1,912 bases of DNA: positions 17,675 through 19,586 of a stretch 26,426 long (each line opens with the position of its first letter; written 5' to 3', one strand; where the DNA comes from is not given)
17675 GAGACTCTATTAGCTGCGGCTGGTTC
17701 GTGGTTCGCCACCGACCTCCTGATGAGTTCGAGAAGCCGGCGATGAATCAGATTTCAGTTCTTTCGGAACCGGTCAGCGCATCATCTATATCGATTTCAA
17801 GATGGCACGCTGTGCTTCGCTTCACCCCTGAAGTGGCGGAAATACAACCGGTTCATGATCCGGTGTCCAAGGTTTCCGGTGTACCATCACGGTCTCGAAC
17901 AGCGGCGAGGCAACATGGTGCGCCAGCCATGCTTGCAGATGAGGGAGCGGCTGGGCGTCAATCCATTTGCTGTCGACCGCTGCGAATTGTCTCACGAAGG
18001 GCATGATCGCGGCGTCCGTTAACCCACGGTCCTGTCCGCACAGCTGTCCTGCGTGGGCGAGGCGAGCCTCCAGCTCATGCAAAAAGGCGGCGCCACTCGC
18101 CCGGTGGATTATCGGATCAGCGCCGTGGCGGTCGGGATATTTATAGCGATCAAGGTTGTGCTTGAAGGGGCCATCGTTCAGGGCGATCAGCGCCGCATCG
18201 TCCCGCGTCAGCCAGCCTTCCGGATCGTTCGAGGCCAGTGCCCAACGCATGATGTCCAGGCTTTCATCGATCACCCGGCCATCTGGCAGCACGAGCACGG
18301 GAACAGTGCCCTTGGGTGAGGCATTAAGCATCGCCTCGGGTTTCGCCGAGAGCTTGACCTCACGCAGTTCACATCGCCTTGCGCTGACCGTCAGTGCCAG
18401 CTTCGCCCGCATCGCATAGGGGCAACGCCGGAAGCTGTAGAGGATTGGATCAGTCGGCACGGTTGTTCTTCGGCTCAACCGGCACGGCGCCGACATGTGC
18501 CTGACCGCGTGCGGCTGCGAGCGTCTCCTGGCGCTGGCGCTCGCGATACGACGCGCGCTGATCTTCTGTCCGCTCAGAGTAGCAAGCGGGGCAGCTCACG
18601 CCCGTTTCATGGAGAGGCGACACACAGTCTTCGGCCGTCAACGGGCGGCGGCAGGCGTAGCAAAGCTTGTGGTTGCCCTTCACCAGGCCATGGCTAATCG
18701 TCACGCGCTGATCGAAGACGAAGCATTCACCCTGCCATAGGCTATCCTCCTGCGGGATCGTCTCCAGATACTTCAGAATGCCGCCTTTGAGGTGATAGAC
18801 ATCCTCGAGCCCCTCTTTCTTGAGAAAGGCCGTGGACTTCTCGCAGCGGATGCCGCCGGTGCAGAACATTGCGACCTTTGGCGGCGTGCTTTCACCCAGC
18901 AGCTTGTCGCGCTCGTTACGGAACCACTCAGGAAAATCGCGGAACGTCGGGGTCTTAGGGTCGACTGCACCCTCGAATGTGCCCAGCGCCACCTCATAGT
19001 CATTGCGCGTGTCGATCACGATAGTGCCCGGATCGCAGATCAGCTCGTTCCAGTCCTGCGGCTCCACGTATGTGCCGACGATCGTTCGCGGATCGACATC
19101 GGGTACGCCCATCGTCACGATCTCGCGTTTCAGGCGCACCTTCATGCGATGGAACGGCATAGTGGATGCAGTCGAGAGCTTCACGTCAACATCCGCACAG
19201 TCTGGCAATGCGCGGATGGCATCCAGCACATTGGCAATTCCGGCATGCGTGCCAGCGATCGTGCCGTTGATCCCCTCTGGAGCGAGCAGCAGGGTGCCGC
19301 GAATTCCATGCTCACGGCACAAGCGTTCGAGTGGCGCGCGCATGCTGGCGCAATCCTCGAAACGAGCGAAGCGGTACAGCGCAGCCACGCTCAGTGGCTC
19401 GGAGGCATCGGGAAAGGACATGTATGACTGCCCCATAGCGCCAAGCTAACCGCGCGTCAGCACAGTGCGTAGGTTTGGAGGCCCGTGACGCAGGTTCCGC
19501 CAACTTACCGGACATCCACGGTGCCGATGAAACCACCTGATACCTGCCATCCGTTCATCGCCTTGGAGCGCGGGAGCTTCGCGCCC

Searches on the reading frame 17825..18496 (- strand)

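Call 18: search_protein_families(library=pfam, proteins=[window:17825-18496:-], max_evalue=0.01)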
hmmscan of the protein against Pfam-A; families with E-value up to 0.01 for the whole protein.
window:17825-18496:- (224 aa): 6 families
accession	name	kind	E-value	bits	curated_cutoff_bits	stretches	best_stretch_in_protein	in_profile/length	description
PF13417.12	GST_N_3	-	6.8e-17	62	22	1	19-90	1-70/75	Glutathione S-transferase, N-terminal domain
PF13409.12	GST_N_2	-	2.6e-13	50.8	25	1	25-85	2-66/70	Glutathione S-transferase, N-terminal domain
PF02798.26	GST_N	-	5.4e-05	23.9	20.9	1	18-84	4-72/76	Glutathione S-transferase, N-terminal domain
PF13410.11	GST_C_2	-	0.0001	22.8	24.9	1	136-192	12-68/69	Glutathione S-transferase, C-terminal domain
PF00462.30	Glutaredoxin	-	0.0055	17.3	22.9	0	19-75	3-59/60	Glutaredoxin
PF17172.10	GST_N_4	-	0.0085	17.2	30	0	51-102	23-72/99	Glutathione S-transferase N-terminal domain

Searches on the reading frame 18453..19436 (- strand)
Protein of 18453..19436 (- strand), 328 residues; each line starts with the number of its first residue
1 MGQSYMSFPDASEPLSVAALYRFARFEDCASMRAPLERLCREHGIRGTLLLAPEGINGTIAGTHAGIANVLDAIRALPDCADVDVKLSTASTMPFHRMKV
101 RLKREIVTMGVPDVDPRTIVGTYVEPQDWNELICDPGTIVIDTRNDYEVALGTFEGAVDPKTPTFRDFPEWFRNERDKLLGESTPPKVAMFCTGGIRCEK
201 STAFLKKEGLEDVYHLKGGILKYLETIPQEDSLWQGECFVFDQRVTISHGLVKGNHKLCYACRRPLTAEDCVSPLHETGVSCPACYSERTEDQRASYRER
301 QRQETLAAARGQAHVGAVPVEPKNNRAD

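Call 18: search_protein_families(library=pfam, proteins=[window:18453-19436:-], max_evalue=0.01)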
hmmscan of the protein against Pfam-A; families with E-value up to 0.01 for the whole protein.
window:18453-19436:- (328 aa): 3 families
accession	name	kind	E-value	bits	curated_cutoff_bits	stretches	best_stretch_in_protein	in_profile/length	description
PF17773.7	UPF0176_N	-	5.1e-29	100.9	26.2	1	16-106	2-92/92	UPF0176 acylphosphatase like domain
PF00581.25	Rhodanese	-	6.5e-09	36.6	22.2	1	128-224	4-100/102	Rhodanese-like domain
PF12368.13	Rhodanese_C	-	0.0013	19.4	26.9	1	235-288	1-56/66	Rhodanase C-terminal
